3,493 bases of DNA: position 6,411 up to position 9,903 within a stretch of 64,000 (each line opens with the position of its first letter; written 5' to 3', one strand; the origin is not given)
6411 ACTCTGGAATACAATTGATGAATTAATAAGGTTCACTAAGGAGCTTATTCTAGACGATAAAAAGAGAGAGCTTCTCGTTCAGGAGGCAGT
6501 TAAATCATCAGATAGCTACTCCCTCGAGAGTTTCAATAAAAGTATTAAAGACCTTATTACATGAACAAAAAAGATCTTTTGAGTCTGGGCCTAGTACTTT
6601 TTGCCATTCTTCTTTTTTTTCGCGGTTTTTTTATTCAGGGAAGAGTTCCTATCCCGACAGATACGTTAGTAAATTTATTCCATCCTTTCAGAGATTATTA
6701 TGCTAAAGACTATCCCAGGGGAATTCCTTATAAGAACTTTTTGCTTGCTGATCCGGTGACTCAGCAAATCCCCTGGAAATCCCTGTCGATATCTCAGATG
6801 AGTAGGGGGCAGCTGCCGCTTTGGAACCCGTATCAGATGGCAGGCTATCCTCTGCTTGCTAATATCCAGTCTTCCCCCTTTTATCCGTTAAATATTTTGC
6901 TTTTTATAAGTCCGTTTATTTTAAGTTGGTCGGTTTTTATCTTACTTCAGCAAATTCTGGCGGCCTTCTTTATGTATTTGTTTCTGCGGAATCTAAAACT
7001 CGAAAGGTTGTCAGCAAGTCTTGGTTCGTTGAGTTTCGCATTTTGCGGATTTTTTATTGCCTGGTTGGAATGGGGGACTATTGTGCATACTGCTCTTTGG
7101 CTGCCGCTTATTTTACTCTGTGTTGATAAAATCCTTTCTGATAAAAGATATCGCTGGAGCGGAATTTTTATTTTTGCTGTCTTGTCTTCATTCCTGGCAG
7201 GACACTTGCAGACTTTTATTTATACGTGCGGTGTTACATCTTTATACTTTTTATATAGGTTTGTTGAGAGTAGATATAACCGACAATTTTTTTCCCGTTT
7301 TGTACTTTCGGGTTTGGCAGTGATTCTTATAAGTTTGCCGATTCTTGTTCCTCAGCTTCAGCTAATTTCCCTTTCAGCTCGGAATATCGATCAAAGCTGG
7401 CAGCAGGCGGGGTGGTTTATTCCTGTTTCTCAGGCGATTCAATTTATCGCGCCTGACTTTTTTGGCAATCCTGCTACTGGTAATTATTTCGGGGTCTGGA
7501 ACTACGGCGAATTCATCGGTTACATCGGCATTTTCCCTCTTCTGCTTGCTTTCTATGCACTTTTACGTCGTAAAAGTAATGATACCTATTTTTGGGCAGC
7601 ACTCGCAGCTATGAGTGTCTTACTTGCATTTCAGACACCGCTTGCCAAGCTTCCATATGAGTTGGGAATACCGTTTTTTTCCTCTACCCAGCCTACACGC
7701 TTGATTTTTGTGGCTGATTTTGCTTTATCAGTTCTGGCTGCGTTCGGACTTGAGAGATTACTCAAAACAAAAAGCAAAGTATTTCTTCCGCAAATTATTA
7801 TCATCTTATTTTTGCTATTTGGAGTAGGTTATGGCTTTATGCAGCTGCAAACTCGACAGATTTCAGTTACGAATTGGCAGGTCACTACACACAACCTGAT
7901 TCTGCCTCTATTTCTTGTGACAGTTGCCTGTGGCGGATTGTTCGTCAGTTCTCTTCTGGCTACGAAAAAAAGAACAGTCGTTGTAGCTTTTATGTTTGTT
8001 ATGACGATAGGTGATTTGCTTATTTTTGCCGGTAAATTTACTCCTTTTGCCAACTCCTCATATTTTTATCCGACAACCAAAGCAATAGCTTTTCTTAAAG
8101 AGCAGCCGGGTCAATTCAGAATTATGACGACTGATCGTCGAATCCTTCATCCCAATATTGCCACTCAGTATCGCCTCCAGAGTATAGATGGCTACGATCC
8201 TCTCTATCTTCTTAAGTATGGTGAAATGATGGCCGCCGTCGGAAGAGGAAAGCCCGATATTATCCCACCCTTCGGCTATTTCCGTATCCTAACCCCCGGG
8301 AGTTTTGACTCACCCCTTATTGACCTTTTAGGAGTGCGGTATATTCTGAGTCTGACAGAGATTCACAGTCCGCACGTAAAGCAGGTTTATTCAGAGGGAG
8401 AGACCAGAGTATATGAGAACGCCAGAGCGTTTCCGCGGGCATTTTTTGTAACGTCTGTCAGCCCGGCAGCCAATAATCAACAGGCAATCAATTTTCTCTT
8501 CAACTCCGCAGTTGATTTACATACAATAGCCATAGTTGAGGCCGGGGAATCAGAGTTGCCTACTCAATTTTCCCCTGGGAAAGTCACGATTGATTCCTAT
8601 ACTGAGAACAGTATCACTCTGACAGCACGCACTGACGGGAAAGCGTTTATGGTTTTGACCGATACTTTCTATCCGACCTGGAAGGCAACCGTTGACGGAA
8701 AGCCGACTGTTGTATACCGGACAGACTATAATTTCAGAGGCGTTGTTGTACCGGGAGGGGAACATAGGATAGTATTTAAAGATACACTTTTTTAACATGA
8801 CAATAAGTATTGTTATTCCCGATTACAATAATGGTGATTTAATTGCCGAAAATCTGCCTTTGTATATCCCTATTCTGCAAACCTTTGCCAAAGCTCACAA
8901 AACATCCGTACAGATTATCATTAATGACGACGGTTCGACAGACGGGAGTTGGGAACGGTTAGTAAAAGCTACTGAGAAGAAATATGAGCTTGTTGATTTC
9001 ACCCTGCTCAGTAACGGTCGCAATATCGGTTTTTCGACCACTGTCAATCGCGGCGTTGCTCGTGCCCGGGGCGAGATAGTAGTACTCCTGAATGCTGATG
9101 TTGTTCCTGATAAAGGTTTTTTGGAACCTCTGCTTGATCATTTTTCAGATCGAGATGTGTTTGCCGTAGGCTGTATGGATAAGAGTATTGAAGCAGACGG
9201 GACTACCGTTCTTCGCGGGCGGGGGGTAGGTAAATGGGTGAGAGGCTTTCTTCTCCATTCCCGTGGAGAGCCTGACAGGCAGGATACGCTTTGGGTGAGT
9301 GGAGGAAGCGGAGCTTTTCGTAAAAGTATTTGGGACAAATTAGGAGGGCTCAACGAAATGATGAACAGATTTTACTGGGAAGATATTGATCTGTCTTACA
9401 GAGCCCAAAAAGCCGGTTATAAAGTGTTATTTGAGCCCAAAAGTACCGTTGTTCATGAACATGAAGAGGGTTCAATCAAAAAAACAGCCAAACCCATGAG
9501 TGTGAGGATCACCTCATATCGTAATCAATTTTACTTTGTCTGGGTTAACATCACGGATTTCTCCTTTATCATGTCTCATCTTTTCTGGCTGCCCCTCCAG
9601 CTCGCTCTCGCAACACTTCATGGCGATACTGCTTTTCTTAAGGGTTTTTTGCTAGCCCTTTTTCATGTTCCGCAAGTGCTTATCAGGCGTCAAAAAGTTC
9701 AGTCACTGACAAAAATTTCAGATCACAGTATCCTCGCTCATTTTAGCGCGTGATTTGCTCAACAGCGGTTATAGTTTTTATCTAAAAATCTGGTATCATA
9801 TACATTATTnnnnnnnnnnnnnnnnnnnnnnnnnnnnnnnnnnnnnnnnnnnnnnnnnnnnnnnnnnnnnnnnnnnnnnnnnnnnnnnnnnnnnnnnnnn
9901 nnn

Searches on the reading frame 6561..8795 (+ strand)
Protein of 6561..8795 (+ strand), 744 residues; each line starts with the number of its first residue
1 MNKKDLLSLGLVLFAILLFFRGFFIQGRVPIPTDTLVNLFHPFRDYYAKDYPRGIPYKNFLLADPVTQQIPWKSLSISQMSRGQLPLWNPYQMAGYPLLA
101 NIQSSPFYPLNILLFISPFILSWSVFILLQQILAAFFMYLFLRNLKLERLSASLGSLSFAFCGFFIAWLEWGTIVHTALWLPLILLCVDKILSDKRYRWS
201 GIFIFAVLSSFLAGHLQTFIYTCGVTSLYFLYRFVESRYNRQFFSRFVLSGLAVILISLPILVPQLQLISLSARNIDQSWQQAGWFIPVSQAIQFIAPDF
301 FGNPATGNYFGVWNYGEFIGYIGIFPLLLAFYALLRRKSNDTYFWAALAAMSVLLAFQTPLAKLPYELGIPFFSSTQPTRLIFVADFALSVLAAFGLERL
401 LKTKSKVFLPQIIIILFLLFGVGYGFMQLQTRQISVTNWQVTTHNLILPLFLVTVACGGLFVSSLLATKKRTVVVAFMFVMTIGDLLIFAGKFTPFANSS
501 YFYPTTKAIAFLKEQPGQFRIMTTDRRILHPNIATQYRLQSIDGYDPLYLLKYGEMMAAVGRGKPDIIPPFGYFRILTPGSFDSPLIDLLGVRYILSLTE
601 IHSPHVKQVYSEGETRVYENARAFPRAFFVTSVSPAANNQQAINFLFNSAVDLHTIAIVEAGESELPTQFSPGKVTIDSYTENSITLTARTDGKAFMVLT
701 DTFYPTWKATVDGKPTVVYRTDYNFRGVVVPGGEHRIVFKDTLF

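Call 4: search_protein_families(library=pfam, proteins=[window:6561-8795:+], max_evalue=0.01)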
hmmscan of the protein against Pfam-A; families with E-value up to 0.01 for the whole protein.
window:6561-8795:+ (744 aa): 1 family
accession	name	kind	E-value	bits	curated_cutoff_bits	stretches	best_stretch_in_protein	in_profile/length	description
PF09586.16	YfhO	-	6.1e-25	88.2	28.5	2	104-633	73-597/835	Bacterial membrane protein YfhO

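Call 6: search_protein_families(library=ncbifam, proteins=[window:6561-8795:+], max_evalue=0.01)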
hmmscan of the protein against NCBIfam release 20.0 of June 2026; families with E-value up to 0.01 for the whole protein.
window:6561-8795:+ (744 aa): 0 families

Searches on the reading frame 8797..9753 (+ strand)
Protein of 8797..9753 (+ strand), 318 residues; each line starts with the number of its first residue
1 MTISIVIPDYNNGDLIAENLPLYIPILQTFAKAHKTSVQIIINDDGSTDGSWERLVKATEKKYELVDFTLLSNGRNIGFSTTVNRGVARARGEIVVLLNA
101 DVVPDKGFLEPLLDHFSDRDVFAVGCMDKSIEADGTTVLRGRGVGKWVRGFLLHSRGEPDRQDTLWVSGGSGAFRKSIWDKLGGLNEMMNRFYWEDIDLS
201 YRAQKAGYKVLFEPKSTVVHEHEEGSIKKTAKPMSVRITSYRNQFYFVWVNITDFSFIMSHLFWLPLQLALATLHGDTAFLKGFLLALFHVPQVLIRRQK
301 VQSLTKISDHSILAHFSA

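Call 4: search_protein_families(library=pfam, proteins=[window:8797-9753:+], max_evalue=0.01)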
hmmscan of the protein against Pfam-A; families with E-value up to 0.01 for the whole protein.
window:8797-9753:+ (318 aa): 4 families
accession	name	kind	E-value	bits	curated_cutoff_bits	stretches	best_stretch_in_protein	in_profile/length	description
PF00535.33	Glycos_transf_2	-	8.2e-19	68.6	23.3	1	4-153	1-138/168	Glycosyl transferase family 2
PF13641.12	Glyco_tranf_2_3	-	2.4e-15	57.6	27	1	4-229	4-219/230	Glycosyltransferase like family 2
PF13632.12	Glyco_trans_2_3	-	3.4e-08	34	27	1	94-232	1-134/198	Glycosyl transferase family group 2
PF13506.12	Glyco_transf_21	-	0.00016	21.7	21.7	1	84-224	23-158/174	Glycosyl transferase family 21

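Call 6: search_protein_families(library=ncbifam, proteins=[window:8797-9753:+], max_evalue=0.01)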
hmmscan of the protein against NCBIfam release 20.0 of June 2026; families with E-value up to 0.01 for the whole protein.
window:8797-9753:+ (318 aa): 18 families
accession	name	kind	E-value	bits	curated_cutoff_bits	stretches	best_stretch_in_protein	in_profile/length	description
NF041875.1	EPS_EpsD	equivalog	6.4e-22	78.4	370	1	3-229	1-215/325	exopolysaccharide biosynthesis glycosyltransferase EpsD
TIGR03965.1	mycofact_glyco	equivalog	6.5e-22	78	280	1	2-223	75-283/467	mycofactocin biosynthesis glycosyltransferase MftF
TIGR03937.1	PgaC_IcaA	equivalog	1.1e-16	60.9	422.3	1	2-217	46-247/407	poly-beta-1,6-N-acetyl-D-glucosamine synthase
NF038299.1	EPS_HpsN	equivalog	2e-11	43.4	425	2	162-255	160-257/317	hormogonium polysaccharide biosynthesis glycosyltransferase HpsN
TIGR04283.1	glyco_like_mftF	equivalog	1.7e-10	40.9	182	1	3-210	1-176/221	TIGR04283 family arsenosugar biosynthesis glycosyltransferase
NF007482.0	PRK10073.1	equivalog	3.8e-10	39.3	423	1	2-121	7-115/334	glycosyltransferase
NF007986.1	PRK10714.1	equivalog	1.1e-08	34.5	529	1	3-103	8-102/316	undecaprenyl-phosphate 4-deoxy-4-formamido-L-arabinose transferase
NF047588.1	GlcsyltransPgfSStrep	equivalog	6.6e-08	32.1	500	1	1-117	1-111/308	glycosyltransferase PgfS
NF041394.1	GtaseAglG_Halo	equivalog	1e-07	31.6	440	1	34-191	29-180/304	glucosyl-dolichyl phosphate glucuronosyltransferase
TIGR01556.1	rhamnosyltran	subfamily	1.8e-07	30.6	200.55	1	32-241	16-222/281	rhamnosyltransferase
NF050819.1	PolSacchBiosHfsG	equivalog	1.6e-06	27.5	500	1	25-115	27-116/302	polysaccharide biosynthesis protein HfsG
TIGR03472.1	HpnI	equivalog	5.2e-06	25.5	310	1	27-229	60-260/373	bacteriohopanetetrol glucosamine biosynthesis glycosyltransferase HpnI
NF038302.1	EPS_HpsE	equivalog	1.4e-05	24.2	300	1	2-109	2-104/307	hormogonium polysaccharide biosynthesis glycosyltransferase HpsE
NF053739.1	GlytfEpsEBac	equivalog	2.1e-05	23.6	450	1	4-113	4-104/265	glycosyltransferase EpsE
NF047683.1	TeichurnBiosyTuaG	equivalog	2.7e-05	23.9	400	1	2-121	7-116/252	teichuronic acid biosynthesis protein TuaG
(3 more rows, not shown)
